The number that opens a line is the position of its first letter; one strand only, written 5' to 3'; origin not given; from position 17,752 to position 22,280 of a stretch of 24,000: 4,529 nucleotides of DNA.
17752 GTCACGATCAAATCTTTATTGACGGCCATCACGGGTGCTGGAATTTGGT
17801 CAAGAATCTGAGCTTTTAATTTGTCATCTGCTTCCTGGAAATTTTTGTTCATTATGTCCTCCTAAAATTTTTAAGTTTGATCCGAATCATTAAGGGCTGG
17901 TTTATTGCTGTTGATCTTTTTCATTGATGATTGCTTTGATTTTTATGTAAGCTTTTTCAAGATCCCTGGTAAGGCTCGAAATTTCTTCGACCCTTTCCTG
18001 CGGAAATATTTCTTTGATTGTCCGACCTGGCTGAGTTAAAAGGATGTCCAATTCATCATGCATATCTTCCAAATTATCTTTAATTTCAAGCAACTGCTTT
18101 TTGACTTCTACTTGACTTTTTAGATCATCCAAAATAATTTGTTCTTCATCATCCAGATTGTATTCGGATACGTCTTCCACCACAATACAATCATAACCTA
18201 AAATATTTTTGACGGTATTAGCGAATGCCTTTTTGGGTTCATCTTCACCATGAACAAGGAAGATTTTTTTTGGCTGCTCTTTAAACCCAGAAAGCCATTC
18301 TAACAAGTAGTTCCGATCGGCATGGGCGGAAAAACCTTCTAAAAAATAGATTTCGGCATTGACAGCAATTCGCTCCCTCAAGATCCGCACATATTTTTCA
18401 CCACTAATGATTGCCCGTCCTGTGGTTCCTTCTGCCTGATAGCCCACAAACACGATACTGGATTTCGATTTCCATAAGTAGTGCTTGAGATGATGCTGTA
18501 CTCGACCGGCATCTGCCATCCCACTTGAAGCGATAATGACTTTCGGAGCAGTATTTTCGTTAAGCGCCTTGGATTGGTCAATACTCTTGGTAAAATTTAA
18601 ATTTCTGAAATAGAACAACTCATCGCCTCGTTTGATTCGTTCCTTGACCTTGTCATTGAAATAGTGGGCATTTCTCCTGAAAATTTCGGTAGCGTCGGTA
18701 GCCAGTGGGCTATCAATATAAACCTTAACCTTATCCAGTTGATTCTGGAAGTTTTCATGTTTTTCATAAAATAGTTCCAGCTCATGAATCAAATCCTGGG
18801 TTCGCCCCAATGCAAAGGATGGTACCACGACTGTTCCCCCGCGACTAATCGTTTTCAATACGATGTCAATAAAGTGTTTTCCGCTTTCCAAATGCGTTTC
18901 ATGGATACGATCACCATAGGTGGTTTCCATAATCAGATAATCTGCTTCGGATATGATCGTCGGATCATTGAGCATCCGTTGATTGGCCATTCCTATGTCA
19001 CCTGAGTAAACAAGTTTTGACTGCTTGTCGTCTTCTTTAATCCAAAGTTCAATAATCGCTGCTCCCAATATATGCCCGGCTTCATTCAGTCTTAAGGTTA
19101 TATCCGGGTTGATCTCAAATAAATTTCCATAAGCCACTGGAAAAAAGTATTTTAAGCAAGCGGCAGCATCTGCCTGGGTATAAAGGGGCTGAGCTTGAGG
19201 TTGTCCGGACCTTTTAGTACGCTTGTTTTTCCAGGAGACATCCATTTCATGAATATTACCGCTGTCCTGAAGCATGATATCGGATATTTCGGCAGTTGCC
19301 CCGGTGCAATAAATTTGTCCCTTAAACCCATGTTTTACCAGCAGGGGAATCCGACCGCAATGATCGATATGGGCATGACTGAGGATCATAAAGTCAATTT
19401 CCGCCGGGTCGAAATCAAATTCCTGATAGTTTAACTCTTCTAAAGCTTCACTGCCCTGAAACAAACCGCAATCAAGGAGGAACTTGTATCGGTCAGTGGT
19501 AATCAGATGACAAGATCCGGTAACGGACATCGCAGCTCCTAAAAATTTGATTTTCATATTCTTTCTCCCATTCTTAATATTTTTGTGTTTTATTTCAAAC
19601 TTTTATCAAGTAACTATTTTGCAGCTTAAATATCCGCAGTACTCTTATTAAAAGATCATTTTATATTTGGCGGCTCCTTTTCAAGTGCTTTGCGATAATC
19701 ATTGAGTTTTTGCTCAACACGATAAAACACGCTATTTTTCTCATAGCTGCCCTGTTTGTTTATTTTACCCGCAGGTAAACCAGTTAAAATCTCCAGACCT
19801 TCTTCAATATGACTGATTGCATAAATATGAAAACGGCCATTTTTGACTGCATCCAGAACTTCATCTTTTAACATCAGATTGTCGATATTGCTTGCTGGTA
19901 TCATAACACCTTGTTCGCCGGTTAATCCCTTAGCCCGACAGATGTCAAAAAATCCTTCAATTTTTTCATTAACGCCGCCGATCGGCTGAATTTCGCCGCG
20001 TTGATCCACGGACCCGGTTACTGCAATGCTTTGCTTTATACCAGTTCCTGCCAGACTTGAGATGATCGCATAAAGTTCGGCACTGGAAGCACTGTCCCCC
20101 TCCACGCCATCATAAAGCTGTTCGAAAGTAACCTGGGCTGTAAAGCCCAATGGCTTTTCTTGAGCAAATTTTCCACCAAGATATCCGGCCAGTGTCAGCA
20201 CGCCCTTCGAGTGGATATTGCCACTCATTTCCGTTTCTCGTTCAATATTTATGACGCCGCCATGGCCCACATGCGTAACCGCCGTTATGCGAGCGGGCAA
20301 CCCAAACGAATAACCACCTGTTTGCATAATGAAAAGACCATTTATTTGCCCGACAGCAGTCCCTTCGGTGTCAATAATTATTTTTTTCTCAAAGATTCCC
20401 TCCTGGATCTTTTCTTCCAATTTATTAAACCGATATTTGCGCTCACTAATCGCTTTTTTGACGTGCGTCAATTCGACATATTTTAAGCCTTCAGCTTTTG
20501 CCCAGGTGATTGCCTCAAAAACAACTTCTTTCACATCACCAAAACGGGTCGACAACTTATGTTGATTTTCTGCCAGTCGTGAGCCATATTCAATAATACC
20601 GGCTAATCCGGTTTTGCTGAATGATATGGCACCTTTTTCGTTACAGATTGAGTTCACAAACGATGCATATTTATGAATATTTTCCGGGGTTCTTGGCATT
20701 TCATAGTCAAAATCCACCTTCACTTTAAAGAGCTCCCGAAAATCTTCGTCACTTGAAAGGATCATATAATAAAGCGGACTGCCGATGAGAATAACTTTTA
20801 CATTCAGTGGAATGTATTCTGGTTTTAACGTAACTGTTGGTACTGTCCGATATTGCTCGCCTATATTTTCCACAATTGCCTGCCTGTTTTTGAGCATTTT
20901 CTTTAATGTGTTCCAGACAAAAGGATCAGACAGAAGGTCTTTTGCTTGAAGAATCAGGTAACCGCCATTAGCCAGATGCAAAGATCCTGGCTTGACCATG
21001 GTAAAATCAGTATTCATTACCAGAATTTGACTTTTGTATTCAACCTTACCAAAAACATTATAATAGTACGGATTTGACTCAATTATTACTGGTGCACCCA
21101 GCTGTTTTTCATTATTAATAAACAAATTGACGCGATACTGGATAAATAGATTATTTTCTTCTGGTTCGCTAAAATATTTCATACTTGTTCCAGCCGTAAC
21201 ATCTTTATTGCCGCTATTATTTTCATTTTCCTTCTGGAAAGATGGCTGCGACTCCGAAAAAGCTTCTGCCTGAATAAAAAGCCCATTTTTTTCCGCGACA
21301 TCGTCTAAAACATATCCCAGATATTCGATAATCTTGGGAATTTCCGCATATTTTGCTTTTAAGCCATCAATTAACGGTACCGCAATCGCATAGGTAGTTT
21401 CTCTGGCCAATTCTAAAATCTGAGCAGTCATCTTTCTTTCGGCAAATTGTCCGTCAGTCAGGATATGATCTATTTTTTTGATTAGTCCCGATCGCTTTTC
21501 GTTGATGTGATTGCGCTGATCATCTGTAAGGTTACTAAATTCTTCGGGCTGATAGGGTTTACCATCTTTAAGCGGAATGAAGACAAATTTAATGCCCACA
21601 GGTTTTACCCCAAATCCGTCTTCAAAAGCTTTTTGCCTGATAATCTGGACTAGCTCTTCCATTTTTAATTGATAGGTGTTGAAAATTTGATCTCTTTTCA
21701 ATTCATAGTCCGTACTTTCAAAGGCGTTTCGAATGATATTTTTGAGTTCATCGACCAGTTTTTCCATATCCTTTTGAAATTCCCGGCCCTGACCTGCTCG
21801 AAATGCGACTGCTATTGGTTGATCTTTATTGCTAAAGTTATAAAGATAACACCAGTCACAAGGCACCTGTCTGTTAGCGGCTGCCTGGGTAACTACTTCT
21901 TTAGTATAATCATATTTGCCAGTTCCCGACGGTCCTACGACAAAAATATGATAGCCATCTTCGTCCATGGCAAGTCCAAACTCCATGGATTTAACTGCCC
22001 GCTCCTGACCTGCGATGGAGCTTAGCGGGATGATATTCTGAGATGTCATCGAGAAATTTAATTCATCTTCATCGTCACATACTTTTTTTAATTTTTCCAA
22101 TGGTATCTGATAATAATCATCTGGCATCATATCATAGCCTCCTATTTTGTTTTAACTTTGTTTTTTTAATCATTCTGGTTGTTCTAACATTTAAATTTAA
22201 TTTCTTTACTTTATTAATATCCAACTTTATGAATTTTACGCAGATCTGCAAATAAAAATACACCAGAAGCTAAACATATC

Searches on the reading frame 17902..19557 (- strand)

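Call 64: search_protein_families(library=pfam, proteins=[window:17902-19557:-], max_evalue=0.001)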
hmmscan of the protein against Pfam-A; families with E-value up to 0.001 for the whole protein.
window:17902-19557:- (551 aa): 5 families
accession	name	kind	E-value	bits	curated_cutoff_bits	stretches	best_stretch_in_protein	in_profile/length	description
PF10996.14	Beta-Casp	-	1.7e-37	129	27.7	1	253-383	1-120/120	Beta-Casp domain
PF07521.17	RMMBL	-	5.5e-17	62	21.6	1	397-459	2-62/63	Zn-dependent metallo-hydrolase RNA specificity domain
PF00753.33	Lactamase_B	-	5e-13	49.9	22.7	1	14-119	6-97/196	Metallo-beta-lactamase superfamily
PF16661.11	Lactamase_B_6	-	1.1e-10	41.6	27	1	18-204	1-178/193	Metallo-beta-lactamase superfamily domain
PF12706.13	Lactamase_B_2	-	3.9e-07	30.3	27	1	26-223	3-178/200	Beta-lactamase superfamily domain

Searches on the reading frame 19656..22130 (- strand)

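Call 64: search_protein_families(library=pfam, proteins=[window:19656-22130:-], max_evalue=0.001)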
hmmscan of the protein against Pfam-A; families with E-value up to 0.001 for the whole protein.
window:19656-22130:- (824 aa): 4 families
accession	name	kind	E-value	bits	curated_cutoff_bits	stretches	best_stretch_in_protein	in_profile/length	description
PF13654.12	AAA_32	-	2.9e-51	173.4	21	1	345-475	2-133/133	LonB-like, AAA domain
PF20436.4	LonB_AAA-LID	-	1e-22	80.4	22.4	1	504-567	2-65/65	Archaeal LonB, AAA+ ATPase LID domain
PF20437.3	LonC_helical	-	2.2e-16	60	24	1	92-125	1-34/34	Lon-like LonC helical domain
PF05362.19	Lon_C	-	6.4e-08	32.8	21.1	1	677-780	108-200/205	Lon protease (S16) C-terminal proteolytic domain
